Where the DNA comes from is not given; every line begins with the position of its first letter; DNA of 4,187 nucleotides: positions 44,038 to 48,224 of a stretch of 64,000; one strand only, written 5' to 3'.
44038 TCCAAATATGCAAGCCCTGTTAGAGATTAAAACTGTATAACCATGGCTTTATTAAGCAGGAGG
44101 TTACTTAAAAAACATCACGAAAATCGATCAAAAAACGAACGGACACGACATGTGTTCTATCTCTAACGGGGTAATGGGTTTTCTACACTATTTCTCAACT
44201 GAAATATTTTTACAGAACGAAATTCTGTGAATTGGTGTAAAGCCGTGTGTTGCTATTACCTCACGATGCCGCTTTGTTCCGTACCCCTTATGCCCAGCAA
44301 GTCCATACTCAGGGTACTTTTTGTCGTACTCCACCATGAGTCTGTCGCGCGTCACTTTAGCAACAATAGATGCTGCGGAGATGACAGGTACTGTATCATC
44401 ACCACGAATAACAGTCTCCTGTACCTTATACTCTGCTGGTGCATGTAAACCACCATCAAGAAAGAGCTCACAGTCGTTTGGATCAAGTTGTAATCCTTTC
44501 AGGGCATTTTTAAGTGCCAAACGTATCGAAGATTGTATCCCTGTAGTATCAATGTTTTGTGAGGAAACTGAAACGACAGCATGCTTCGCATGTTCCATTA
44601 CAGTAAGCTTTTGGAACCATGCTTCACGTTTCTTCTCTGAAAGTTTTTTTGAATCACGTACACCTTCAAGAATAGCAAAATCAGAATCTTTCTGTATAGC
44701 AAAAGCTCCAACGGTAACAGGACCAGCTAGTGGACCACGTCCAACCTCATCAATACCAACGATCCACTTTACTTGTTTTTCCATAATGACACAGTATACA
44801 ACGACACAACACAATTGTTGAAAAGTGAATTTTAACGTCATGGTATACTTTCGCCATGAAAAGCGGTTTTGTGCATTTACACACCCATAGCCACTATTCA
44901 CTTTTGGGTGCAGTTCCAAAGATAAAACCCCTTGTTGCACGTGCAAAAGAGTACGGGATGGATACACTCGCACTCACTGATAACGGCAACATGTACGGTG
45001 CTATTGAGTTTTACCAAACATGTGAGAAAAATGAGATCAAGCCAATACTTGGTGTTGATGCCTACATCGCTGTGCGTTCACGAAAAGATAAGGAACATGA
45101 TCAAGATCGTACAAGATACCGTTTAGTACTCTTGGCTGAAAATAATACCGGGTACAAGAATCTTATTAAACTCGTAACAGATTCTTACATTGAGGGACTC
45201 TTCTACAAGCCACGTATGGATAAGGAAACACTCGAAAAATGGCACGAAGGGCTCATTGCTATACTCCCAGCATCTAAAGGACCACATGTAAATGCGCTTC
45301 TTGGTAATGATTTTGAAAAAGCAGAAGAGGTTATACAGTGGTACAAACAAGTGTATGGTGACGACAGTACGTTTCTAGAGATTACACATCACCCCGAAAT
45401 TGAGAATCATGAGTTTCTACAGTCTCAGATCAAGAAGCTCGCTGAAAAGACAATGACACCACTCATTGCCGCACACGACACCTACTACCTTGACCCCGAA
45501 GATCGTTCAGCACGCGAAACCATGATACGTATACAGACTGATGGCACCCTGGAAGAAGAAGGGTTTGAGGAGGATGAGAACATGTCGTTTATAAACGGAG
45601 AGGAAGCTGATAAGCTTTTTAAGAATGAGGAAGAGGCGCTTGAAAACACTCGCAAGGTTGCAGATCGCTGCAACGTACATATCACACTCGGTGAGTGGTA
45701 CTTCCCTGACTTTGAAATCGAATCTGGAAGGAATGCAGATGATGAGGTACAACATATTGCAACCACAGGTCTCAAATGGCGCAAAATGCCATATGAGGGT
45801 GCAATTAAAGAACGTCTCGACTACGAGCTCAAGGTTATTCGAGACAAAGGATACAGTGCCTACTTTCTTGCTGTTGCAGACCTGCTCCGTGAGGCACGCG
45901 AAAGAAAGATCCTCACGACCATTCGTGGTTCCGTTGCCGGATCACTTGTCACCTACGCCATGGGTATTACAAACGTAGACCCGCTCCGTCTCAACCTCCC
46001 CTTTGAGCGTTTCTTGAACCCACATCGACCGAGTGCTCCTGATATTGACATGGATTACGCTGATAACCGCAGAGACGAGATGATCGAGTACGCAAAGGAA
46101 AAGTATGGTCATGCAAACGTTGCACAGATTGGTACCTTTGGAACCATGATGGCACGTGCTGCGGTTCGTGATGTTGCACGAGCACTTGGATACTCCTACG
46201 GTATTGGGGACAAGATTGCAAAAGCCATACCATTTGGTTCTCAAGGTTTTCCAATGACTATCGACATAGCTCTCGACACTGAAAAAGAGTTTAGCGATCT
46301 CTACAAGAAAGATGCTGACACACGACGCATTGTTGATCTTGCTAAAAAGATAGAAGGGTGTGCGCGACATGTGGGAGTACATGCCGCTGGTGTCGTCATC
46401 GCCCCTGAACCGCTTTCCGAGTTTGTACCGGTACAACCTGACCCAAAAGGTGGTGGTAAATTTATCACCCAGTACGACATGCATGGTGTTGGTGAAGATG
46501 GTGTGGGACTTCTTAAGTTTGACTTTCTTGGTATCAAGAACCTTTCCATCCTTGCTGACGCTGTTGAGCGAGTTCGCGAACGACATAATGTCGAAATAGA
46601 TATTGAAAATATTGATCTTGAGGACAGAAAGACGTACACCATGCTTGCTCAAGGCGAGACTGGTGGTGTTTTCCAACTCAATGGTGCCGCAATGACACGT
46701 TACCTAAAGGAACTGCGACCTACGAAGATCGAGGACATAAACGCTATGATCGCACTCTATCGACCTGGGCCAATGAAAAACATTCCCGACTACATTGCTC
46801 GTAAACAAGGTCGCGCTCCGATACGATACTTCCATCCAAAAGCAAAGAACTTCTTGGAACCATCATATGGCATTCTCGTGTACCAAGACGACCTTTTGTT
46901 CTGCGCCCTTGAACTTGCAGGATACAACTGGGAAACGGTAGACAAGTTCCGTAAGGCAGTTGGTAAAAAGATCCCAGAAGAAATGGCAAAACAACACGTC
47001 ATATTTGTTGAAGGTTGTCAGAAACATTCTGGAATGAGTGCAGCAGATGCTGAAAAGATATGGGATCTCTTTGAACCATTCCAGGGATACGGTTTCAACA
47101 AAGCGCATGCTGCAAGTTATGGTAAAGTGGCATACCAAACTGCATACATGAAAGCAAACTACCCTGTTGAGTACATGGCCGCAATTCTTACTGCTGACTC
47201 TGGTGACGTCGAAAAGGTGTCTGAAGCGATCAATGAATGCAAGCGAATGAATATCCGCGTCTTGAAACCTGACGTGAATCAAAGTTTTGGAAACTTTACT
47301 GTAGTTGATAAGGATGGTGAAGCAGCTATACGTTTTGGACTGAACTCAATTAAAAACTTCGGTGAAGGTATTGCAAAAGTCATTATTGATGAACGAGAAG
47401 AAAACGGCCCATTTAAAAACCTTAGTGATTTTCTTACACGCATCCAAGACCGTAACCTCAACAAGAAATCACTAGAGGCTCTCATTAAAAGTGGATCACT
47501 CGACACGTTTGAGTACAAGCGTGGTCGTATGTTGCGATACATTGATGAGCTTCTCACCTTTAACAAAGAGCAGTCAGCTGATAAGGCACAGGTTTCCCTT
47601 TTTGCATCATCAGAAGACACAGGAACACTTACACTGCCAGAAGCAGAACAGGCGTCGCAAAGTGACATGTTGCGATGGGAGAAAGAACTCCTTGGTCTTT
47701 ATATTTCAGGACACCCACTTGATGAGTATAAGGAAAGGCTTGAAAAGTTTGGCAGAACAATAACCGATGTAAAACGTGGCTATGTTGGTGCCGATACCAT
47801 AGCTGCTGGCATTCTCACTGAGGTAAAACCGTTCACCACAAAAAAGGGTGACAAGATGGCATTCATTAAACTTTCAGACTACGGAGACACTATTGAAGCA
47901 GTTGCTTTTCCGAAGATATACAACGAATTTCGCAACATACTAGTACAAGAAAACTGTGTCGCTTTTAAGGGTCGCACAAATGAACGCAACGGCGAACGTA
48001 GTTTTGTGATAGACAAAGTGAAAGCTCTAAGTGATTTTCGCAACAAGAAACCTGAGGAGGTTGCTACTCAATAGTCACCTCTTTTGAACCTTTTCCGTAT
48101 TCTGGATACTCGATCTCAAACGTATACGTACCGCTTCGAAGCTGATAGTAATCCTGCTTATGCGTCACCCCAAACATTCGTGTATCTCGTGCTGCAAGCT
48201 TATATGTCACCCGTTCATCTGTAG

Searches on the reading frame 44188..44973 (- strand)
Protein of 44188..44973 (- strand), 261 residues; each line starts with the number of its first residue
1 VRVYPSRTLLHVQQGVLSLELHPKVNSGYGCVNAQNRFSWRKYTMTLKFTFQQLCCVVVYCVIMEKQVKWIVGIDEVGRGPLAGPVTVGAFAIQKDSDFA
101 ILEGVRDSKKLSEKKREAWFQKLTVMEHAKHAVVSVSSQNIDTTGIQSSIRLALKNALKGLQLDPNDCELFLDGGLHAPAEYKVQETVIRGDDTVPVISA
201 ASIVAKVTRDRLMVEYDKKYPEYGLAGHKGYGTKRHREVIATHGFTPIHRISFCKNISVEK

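Call 77: search_protein_families(library=pfam, proteins=[window:44188-44973:-], max_evalue=0.0001)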
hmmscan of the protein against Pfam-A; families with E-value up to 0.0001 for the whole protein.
window:44188-44973:- (261 aa): 1 family
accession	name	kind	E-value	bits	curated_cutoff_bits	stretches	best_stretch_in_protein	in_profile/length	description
PF01351.25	RNase_HII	-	8.6e-38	130.7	25.8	1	72-255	1-198/199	Ribonuclease HII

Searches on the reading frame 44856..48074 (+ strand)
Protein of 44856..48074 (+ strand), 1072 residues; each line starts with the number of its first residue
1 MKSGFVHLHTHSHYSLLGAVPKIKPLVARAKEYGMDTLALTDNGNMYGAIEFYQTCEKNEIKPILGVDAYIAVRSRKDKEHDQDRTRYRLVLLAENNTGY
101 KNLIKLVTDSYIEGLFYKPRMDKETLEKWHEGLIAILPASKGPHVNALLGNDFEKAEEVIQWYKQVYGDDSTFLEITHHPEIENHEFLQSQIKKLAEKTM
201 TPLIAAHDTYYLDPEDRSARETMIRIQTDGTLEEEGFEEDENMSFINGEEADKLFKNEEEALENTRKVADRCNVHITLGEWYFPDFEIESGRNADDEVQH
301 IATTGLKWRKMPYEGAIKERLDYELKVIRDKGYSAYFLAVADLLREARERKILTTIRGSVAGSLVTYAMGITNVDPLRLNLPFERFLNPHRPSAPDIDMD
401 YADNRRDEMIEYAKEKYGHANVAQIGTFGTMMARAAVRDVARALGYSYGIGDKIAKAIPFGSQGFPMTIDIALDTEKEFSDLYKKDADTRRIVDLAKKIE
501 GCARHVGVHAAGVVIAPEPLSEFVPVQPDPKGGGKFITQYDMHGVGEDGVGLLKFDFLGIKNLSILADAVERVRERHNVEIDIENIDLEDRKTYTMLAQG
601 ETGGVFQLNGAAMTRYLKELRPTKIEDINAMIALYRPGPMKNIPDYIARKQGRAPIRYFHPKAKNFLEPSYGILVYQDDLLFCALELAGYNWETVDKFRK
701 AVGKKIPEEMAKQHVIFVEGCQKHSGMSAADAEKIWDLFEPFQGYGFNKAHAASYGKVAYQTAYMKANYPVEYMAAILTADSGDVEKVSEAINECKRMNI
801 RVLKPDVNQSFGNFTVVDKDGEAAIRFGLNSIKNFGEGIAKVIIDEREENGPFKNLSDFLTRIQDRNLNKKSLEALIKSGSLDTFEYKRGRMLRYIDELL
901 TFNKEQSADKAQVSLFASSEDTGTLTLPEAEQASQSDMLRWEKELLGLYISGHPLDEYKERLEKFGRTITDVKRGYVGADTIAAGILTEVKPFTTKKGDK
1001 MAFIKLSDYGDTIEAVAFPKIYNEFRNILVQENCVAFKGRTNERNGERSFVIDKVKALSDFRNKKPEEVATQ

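Call 26: search_protein_families(library=pfam, proteins=[window:44856-48074:+], max_evalue=0.00001)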
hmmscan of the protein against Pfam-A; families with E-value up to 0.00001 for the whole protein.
window:44856-48074:+ (1072 aa): 5 families
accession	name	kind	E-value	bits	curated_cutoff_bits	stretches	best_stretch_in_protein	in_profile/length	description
PF07733.18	DNA_pol3_alpha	-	4.6e-88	295.6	23.9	1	299-559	4-260/260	Bacterial DNA polymerase III alpha NTPase domain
PF17657.6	DNA_pol3_finger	-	6.9e-51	172.3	22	1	562-724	1-165/166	Bacterial DNA polymerase III alpha subunit finger domain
PF02811.25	PHP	-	2.8e-50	171.3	26.4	1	7-179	1-164/164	PHP domain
PF14579.12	HHH_6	-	9.2e-28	96.7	25.6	1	799-890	1-88/90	Helix-hairpin-helix motif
PF01336.31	tRNA_anti-codon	-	8.9e-10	38.8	27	1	984-1056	4-73/75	OB-fold nucleic acid binding domain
